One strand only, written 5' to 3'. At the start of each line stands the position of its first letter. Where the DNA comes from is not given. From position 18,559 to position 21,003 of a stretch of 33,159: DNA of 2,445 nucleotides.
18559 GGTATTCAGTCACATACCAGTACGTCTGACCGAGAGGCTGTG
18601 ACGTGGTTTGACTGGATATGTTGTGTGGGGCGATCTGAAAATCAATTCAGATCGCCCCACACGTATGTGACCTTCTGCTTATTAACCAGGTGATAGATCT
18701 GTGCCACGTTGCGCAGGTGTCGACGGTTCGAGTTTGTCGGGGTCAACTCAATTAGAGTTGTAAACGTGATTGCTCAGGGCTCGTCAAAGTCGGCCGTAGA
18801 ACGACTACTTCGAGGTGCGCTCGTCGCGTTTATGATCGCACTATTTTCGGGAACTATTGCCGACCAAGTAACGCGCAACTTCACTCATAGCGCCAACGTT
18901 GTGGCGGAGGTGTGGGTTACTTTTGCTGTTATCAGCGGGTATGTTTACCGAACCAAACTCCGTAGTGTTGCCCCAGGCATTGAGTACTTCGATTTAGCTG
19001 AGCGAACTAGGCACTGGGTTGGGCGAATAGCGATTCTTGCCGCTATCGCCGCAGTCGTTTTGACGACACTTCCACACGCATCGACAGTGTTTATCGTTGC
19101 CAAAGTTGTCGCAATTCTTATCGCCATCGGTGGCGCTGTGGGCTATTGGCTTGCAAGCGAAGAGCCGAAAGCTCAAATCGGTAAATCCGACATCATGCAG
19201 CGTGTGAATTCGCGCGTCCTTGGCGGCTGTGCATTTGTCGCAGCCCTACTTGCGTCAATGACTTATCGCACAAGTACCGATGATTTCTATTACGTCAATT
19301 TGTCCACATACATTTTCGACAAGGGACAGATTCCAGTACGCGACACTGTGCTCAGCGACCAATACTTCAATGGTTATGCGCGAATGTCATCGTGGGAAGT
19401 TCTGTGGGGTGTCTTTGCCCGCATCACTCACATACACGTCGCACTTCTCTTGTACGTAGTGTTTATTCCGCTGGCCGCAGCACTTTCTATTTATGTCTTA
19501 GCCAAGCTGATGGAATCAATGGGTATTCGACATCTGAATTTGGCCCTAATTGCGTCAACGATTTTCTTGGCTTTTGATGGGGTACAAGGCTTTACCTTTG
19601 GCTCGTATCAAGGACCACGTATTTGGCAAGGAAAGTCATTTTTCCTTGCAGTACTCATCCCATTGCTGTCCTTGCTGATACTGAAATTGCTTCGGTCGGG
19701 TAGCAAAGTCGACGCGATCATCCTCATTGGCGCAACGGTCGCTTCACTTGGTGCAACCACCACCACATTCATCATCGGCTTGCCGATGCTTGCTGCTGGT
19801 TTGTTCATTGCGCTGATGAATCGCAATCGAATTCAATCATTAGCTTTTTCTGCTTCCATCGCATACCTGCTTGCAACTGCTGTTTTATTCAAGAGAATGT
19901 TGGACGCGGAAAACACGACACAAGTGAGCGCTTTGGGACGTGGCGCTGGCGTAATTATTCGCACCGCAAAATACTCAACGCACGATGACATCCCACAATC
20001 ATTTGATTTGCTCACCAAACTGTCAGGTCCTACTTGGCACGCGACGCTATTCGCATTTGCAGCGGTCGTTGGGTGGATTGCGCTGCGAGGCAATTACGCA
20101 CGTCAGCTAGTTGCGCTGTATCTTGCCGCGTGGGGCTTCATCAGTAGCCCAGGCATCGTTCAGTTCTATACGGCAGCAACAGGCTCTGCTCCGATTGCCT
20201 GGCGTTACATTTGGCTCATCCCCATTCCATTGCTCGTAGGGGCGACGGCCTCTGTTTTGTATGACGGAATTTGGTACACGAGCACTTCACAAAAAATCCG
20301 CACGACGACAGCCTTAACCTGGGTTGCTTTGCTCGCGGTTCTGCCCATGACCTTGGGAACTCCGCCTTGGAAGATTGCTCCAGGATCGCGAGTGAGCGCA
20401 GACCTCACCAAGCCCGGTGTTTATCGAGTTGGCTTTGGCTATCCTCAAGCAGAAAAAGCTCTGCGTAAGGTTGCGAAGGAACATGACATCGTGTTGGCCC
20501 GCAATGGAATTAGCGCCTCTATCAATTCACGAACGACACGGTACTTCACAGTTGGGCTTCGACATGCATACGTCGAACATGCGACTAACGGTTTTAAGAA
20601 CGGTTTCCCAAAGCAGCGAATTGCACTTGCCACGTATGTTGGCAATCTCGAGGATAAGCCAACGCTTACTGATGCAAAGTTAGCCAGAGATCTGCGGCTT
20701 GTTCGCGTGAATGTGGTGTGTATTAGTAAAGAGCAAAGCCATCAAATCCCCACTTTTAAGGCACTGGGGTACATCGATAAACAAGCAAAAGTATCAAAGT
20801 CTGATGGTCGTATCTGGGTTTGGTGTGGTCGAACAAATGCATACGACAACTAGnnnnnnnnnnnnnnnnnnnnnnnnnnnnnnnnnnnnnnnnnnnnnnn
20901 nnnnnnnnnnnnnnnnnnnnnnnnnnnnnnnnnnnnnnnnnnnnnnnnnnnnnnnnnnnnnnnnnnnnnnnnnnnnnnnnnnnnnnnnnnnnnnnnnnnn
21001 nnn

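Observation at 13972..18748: A degenerate copy of the tRNA-Lys 3' half brackets a two-gene islet (TetR + 1264-aa LRR protein)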

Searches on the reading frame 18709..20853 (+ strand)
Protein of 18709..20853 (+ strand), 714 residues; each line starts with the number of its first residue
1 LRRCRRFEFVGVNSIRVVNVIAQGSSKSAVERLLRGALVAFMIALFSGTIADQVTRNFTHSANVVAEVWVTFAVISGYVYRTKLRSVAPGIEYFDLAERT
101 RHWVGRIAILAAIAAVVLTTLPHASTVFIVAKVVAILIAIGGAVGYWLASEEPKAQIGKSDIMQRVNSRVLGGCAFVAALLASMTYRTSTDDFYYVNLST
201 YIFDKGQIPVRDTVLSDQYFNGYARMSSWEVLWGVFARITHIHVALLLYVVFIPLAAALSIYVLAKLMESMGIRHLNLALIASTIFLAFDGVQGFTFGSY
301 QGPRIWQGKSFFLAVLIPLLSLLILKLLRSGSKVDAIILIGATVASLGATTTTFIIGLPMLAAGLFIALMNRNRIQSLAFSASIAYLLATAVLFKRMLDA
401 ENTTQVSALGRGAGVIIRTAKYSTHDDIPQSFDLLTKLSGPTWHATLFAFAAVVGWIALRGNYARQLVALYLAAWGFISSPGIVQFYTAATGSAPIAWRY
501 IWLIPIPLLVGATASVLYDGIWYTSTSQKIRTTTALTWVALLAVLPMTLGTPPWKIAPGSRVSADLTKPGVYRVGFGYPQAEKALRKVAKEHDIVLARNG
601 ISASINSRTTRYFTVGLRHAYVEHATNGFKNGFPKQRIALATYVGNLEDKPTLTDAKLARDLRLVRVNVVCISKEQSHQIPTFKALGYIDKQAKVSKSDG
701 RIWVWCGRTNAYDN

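Call 7: search_protein_families(library=pfam, proteins=[window:18709-20853:+])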
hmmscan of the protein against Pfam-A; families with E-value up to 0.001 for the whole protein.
window:18709-20853:+ (714 aa): 1 family
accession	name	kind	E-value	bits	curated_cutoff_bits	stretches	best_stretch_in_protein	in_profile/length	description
PF19554.4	DUF6077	-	3.3e-16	59.5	27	1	111-377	51-332/354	Family of unknown function (DUF6077)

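Call 12: find_homologous_proteins(query=window:18766-20853:+)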
Query window:18766-20853:+ (695 aa): 18 proteins with E <= 0.001 among 8000 candidates.
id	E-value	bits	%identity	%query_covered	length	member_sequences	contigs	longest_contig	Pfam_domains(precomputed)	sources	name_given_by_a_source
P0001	0.0e+0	1515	99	100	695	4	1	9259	PF19554.5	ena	-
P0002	0.0e+0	1347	85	100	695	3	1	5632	PF19554.5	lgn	-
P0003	0.0e+0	1218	78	100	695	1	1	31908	PF19554.5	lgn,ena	-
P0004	0.0e+0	1144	74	99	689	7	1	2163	PF19554.5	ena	-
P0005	0.0e+0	1066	69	100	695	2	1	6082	PF19554.5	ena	-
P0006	0.0e+0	1041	67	99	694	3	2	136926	PF19554.5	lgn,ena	-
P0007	0.0e+0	1014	67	98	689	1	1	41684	PF19554.5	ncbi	-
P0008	8.5e-296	1001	66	98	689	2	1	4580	PF19554.5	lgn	-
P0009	2.1e-181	623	46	98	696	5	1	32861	PF19554.5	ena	-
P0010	1.6e-180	620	45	96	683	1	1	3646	PF19554.5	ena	-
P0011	9.2e-179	614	46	96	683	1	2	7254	PF19554.5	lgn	-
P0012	1.2e-178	614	46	97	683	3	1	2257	PF19554.5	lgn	-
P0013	5.6e-178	612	47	97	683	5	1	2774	PF19554.5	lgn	-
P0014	1.3e-176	607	45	96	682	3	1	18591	PF19554.5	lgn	-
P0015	6.0e-169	582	45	97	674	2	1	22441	PF19554.5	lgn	-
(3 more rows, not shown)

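Call 13: find_encoding_contigs(protein=P0003, flank=10000, max_places=3)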
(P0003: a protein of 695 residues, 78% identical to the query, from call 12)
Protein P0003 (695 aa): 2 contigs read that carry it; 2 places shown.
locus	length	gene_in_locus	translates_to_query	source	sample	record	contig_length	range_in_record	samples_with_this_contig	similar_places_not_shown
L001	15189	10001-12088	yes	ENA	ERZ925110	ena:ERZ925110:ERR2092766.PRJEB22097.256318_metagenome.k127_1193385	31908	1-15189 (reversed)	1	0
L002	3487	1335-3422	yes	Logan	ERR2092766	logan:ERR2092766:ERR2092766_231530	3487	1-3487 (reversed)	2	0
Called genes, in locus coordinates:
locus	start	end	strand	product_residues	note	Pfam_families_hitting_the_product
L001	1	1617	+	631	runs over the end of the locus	PF27503:Rv3811_N, PF13860:FlgD_ig (faint), PF01510:Amidase_2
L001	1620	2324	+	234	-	-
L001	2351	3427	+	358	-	PF00483:NTP_transferase, PF12804:NTP_transf_3, PF00132:Hexapep (faint), PF25084:LbH_EIF2B, PF25087:GMPPB_C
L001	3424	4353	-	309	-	PF09754:PAC2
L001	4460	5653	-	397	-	PF03729:DUF308 (weak)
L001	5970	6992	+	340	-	PF00005:ABC_tran, PF13304:AAA_21 (faint), PF08402:TOBE_2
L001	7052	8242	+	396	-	PF01547:SBP_bac_1 (weak), PF13416:SBP_bac_8, PF13343:SBP_bac_6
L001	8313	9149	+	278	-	PF00528:BPD_transp_1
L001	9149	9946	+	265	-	PF00528:BPD_transp_1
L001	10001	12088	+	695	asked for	PF19554:DUF6077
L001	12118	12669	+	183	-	PF00857:Isochorismatase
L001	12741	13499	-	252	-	PF12811:BaxI_1, PF01027:Bax1-I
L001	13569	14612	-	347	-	PF08240:ADH_N, PF00107:ADH_zinc_N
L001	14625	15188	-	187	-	?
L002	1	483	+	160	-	?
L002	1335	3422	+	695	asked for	PF19554:DUF6077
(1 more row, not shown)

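Call 14: find_encoding_contigs(protein=P0006, flank=10000, max_places=3)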
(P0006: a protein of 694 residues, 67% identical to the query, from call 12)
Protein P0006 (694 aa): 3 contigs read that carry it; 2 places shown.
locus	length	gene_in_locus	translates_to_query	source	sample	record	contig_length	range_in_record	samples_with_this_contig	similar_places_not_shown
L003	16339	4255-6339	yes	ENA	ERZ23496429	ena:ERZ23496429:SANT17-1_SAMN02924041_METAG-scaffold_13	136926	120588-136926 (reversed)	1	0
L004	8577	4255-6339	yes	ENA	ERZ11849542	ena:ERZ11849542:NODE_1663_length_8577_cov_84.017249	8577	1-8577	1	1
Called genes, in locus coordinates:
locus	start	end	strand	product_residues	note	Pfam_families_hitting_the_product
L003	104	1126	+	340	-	PF00005:ABC_tran, PF13304:AAA_21 (faint), PF08402:TOBE_2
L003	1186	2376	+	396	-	PF01547:SBP_bac_1, PF13416:SBP_bac_8, PF13343:SBP_bac_6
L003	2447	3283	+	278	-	PF00528:BPD_transp_1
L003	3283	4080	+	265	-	PF00528:BPD_transp_1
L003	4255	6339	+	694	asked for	PF19554:DUF6077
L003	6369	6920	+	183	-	PF00857:Isochorismatase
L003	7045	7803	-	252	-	PF12811:BaxI_1, PF01027:Bax1-I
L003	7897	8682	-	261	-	PF00106:adh_short, PF23441:SDR, PF13561:adh_short_C2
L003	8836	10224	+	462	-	PF00390:malic, PF00208:ELFV_dehydrog (faint), PF03949:Malic_M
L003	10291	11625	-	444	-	PF00392:GntR, PF07729:FCD (weak)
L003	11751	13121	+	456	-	PF00890:FAD_binding_2 (faint), PF01266:DAO (faint), PF01593:Amino_oxidase, PF13450:NAD_binding_8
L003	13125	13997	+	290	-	PF00701:DHDPS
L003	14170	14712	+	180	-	PF04264:YceI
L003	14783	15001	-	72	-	-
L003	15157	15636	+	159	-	PF01967:MoaC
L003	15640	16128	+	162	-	PF00994:MoCF_biosynth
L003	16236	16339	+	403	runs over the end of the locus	PF04286:DUF445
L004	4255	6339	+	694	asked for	PF19554:DUF6077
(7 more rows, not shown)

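Call 15: find_encoding_contigs(protein=P0007, flank=10000, max_places=3)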
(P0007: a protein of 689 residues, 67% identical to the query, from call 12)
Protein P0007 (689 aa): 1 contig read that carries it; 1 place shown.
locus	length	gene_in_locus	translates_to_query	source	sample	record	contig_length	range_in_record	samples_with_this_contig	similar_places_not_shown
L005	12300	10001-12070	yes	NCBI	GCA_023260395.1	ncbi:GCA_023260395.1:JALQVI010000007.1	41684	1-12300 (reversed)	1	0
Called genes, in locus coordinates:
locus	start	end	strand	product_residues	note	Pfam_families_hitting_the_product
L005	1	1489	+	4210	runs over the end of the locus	PF00041:fn3 (faint), PF19077:Big_13 (weak)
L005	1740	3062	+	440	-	PF01547:SBP_bac_1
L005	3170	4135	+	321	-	PF00528:BPD_transp_1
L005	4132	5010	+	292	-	PF00528:BPD_transp_1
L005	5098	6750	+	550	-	PF00128:Alpha-amylase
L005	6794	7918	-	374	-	PF01757:Acyl_transf_3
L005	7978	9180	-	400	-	-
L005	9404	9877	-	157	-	PF06445:GyrI-like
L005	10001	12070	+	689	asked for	PF19554:DUF6077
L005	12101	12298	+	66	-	?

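Call 21: find_encoding_contigs(protein=P0001, flank=10000, max_places=3)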
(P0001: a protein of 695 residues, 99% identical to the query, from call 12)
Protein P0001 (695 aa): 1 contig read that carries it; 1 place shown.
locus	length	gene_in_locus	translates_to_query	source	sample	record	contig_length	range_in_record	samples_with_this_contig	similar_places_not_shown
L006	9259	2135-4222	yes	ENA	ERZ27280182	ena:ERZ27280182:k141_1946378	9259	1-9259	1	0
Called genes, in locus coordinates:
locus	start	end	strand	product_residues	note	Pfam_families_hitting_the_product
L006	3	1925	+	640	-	?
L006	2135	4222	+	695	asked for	PF19554:DUF6077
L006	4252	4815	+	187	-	PF00857:Isochorismatase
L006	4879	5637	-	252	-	PF12811:BaxI_1, PF01027:Bax1-I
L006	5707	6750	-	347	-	PF08240:ADH_N, PF01262:AlaDh_PNT_C (faint), PF00107:ADH_zinc_N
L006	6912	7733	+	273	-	PF03988:DUF347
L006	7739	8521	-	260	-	PF00106:adh_short, PF13561:adh_short_C2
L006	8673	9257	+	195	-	?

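Call 22: find_encoding_contigs(protein=P0002, flank=10000, max_places=3)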
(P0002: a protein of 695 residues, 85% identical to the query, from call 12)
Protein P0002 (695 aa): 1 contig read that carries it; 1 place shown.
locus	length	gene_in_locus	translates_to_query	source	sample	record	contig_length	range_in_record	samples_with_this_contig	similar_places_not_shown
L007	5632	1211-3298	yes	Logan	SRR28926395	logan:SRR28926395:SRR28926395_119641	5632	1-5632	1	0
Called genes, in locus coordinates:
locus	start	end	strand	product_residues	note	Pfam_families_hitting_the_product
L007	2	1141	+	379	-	?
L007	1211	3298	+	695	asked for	PF19554:DUF6077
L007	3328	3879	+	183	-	PF00857:Isochorismatase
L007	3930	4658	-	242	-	PF12811:BaxI_1, PF01027:Bax1-I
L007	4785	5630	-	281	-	?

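Call 23: find_encoding_contigs(protein=P0005, flank=10000, max_places=3)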
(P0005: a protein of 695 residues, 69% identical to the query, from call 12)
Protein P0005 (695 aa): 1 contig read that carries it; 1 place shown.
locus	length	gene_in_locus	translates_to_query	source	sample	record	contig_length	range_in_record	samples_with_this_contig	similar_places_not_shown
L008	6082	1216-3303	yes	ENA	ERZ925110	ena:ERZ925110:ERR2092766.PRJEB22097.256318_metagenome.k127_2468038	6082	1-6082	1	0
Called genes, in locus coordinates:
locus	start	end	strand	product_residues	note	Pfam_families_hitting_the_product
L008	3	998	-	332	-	?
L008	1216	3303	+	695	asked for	PF19554:DUF6077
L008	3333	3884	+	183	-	PF00857:Isochorismatase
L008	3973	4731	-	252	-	PF12811:BaxI_1, PF01027:Bax1-I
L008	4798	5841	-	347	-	PF08240:ADH_N, PF01262:AlaDh_PNT_C (weak), PF00107:ADH_zinc_N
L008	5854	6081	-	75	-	?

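Call 32: find_related_loci(query=A1, collection=genome_contigs, flank=10000)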
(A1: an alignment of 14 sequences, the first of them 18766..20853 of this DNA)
Query A1 (695 aa) in genome_contigs; peptide patterns used: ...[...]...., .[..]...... (x = any residue, [..] = any of these).
507 stretches matched a pattern; 6 encode a relative of the query (tblastn E <= 1e-3); 6 distinct loci.
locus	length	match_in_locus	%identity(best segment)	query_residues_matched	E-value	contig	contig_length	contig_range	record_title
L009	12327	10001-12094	66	1-695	0e+0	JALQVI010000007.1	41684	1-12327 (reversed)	MAG: Candidatus Nanopelagicales bacterium isolate FCJ.28 NODE_7_length_41684_cov_10.275458, whole genome shotgun sequenc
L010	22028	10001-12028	32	24-691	3e-74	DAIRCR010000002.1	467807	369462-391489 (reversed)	MAG TPA_asm: Candidatus Nanopelagicales bacterium isolate CTOTU2214 NODE_4_length_467807_cov_8.626469, whole genome shot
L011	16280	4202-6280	31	12-694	1e-72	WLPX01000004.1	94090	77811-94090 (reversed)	MAG: Actinomycetota bacterium isolate UFOp-RH-26jul17-237 RH-26jul17-237-c4, whole genome shotgun sequence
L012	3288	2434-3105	41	112-341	9e-40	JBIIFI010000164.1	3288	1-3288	MAG: Candidatus Nanopelagicales bacterium isolate ME2001-05-21pf_3300042465_group1_bin157 Rohwer_bin374_scaffold_35196_c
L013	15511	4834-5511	24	155-366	2e-6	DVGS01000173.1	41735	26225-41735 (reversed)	MAG TPA_asm: Candidatus Egerieimonas faecigallinarum isolate CHK180-10209 CHK180__C178687_L41735_ERR3414575, whole genom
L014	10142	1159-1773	24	273-487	2e-5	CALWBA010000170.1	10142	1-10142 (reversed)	MAG: uncultured Lachnospiraceae bacterium isolate E02__bin188 genome assembly, contig: E02__k127_6554438, whole genome s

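Call 33: find_related_loci(query=A1, collection=metagenome_contigs, flank=10000)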
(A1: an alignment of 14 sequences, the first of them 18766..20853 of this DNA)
Query A1 (695 aa) in metagenome_contigs; peptide patterns used: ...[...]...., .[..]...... (x = any residue, [..] = any of these).
444 stretches matched a pattern; 19 encode a relative of the query (tblastn E <= 1e-3); 19 distinct loci.
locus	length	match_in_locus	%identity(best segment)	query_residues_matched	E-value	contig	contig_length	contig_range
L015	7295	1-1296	47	267-694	3e-124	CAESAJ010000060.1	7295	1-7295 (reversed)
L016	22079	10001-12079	31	12-694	3e-72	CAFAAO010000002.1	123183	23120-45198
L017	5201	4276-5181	48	11-309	1e-66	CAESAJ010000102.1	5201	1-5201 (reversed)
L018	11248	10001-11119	35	112-489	7e-55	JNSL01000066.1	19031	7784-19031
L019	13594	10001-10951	26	168-489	9e-10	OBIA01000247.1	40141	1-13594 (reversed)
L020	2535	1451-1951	29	168-332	8e-10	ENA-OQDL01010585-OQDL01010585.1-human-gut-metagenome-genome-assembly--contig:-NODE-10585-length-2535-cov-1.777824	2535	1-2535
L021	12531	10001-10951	26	168-489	9e-10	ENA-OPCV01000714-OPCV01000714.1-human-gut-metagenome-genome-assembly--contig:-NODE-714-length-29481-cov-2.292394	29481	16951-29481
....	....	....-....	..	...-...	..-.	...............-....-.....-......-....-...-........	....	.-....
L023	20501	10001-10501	29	168-332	2e-9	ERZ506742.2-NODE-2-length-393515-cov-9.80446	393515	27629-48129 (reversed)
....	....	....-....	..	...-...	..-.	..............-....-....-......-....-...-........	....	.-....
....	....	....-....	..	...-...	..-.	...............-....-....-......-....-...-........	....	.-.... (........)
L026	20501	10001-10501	29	168-332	2e-9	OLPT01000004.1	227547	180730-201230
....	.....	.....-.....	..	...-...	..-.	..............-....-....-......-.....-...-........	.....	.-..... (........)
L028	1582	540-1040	29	168-332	2e-9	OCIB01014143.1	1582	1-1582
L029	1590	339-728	32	202-332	8e-9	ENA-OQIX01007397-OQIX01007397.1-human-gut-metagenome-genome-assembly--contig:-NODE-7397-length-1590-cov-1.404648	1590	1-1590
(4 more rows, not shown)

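Call 35: find_encoding_contigs(protein=P0009, flank=10000, max_places=2)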
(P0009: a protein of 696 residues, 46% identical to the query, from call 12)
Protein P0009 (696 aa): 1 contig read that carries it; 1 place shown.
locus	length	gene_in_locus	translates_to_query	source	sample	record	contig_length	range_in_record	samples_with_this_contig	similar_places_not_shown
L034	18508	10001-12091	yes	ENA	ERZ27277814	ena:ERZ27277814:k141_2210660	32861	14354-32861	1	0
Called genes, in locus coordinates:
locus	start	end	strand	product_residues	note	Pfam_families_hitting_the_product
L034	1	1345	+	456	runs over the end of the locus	PF00875:DNA_photolyase, PF03441:FAD_binding_7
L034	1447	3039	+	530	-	PF06609:TRI12, PF07690:MFS_1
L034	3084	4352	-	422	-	PF05977:MFS_3, PF07690:MFS_1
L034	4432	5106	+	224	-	PF01243:PNPOx_N, PF10590:PNP_phzG_C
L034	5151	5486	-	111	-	-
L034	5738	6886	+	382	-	PF00266:Aminotran_5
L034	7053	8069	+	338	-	PF07690:MFS_1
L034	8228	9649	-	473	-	PF00860:Xan_ur_permease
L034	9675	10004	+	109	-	PF10745:DUF2530 (weak)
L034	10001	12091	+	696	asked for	PF19554:DUF6077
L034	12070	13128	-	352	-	PF00465:Fe-ADH, PF13685:Fe-ADH_2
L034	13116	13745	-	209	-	-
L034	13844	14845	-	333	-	PF11228:DUF3027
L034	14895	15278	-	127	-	PF00313:CSD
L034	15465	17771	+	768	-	PF13625:Helicase_C_3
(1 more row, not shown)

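Call 36: find_encoding_contigs(protein=P0015, flank=10000, max_places=2)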
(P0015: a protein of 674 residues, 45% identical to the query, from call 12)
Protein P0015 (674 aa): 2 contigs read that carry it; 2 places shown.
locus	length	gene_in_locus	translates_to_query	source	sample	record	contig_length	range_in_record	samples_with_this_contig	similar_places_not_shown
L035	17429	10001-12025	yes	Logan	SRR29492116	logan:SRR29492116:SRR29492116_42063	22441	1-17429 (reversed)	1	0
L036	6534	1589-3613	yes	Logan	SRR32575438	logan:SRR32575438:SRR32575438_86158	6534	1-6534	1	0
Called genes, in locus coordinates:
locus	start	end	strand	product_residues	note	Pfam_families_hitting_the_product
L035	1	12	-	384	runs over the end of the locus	PF05977:MFS_3, PF07690:MFS_1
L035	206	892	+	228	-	PF01243:PNPOx_N, PF10590:PNP_phzG_C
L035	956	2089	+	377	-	PF00266:Aminotran_5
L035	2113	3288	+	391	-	PF07690:MFS_1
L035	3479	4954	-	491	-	PF00860:Xan_ur_permease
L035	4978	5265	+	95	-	PF10745:DUF2530 (weak)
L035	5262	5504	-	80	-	PF13192:Thioredoxin_3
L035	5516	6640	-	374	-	PF03773:ArsP_1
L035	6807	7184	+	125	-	PF12840:HTH_20, PF01022:HTH_5, PF01047:MarR (weak), PF13412:HTH_24 (weak), PF13545:HTH_Crp_2 (weak), PF01325:Fe_dep_repress (faint)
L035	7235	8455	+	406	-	PF04464:Glyphos_transf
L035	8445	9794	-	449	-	PF20706:GT4-conflict, PF00534:Glycos_transf_1, PF13692:Glyco_trans_1_4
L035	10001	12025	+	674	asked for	PF19554:DUF6077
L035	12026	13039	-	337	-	PF11228:DUF3027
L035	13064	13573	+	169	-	-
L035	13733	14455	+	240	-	-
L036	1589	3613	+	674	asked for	PF19554:DUF6077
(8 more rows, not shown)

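Call 37: find_encoding_contigs(protein=P0008, flank=10000, max_places=2)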
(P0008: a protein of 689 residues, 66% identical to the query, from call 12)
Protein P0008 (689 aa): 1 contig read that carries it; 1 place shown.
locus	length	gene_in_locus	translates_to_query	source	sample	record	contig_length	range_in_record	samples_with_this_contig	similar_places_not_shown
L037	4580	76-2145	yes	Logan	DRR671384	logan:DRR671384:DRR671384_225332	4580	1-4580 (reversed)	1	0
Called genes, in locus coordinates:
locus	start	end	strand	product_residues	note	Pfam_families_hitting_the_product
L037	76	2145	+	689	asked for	PF19554:DUF6077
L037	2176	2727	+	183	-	PF00857:Isochorismatase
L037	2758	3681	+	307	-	PF00528:BPD_transp_1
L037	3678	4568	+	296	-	PF00528:BPD_transp_1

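Call 64: search_protein_families(library=pfam, proteins=[L005:9404-9877:-])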
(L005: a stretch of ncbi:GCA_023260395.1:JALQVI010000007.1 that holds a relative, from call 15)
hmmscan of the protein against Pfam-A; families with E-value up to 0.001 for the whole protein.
L005:9404-9877:- (157 aa): 2 families
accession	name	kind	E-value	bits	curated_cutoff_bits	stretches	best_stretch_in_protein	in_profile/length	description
PF06445.20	GyrI-like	-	2.5e-13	51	26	1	5-157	6-155/155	GyrI-like small molecule binding domain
PF14526.11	Cass2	-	8.2e-06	26.5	27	1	10-156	8-150/150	Integron-associated effector binding protein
